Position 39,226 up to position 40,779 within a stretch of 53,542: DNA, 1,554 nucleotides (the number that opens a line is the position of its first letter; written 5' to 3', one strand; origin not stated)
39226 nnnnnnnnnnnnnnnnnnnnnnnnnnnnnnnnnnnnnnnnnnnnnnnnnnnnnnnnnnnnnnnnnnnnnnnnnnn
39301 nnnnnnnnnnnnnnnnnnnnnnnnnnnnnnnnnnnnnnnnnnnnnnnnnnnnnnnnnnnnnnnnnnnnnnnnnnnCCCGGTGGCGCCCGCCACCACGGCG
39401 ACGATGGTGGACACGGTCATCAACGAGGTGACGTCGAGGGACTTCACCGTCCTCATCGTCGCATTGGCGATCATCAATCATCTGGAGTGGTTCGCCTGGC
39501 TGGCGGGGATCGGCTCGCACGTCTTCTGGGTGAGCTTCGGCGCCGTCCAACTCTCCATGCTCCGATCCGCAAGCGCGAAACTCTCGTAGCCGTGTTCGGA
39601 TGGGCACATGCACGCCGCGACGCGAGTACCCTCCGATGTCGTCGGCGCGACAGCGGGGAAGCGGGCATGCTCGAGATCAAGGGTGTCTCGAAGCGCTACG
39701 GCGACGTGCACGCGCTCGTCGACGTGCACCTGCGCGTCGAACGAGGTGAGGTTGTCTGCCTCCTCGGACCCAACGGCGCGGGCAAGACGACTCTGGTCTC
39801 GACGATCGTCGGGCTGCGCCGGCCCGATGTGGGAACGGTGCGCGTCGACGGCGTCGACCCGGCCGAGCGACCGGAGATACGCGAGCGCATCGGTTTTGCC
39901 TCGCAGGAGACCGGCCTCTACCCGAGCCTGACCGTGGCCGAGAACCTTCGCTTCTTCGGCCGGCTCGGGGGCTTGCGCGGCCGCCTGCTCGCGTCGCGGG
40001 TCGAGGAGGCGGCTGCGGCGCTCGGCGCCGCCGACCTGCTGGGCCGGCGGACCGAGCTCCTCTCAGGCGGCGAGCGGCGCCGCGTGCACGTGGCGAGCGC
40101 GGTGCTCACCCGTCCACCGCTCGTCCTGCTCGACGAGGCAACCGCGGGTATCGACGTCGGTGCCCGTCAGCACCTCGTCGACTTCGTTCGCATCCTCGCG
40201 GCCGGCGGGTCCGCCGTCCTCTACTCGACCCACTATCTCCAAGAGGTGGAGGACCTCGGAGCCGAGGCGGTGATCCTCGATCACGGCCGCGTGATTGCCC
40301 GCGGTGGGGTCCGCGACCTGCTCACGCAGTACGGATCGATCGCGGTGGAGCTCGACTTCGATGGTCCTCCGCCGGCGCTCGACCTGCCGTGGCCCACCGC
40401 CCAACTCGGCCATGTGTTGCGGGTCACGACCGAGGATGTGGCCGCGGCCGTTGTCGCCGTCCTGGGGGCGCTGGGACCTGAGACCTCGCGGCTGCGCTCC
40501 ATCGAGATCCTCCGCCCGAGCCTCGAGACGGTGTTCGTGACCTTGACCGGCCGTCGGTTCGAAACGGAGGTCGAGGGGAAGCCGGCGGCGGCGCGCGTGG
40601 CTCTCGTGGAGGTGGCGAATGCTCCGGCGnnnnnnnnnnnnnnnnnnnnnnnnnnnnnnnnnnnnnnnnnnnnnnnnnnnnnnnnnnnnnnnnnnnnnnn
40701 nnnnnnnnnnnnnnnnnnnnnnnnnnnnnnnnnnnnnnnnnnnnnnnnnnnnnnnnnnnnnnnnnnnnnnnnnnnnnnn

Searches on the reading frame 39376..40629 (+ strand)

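Call 28: search_protein_families(library=pfam, proteins=[window:39376-40629:+], max_evalue=0.0001)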
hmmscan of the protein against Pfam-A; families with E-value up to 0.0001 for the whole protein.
window:39376-40629:+ (418 aa): 2 families
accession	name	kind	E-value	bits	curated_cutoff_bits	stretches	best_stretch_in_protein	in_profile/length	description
PF00005.33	ABC_tran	-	2.3e-32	112.9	25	1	116-257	3-137/137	ABC transporter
PF13304.12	AAA_21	-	1.1e-08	35.9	27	0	230-286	239-298/304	AAA domain, putative AbiEii toxin, Type IV TA system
